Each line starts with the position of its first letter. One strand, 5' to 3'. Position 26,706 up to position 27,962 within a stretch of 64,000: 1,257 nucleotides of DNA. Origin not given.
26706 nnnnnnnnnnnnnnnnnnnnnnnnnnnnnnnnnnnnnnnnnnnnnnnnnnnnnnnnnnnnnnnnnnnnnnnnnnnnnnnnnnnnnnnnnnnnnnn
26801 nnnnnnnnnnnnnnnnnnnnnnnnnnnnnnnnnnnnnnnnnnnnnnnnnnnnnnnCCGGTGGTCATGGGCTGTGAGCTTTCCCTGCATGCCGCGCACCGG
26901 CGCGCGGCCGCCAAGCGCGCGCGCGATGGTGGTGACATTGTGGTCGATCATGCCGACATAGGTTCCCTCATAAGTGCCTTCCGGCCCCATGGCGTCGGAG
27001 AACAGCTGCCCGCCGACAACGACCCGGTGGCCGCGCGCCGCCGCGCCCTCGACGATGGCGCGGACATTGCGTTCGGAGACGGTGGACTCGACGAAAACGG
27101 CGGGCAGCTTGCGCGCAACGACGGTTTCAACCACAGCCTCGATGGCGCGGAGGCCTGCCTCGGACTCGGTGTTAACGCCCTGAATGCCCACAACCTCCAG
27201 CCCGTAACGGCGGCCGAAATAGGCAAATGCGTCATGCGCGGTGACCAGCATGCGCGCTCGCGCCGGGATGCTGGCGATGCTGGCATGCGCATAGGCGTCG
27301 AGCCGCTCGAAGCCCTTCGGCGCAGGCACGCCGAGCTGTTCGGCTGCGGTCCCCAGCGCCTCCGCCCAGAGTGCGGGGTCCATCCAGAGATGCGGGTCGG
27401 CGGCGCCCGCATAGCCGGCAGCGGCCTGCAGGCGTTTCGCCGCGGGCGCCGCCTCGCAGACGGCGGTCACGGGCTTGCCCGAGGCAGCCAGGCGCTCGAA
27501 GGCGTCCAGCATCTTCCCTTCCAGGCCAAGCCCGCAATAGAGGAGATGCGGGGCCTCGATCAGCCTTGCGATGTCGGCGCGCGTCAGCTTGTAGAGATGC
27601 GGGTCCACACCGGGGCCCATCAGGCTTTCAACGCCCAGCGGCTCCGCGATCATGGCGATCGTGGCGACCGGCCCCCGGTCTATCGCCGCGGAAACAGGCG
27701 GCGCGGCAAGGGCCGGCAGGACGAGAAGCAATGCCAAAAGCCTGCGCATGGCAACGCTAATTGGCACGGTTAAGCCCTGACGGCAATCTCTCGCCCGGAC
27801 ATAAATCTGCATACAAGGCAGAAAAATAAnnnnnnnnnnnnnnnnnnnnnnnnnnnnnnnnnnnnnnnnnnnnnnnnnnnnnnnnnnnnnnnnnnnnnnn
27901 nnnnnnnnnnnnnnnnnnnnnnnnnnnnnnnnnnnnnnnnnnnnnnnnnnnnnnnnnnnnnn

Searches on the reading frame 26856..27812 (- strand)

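Call 18: search_protein_families(library=pfam, proteins=[window:26856-27812:-], max_evalue=0.001)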
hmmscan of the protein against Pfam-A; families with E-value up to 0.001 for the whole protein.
window:26856-27812:- (319 aa): 1 family
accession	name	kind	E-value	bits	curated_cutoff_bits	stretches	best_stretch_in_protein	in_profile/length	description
PF01297.22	ZnuA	-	2.5e-51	175.1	29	2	168-299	141-263/263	Zinc-uptake complex component A periplasmic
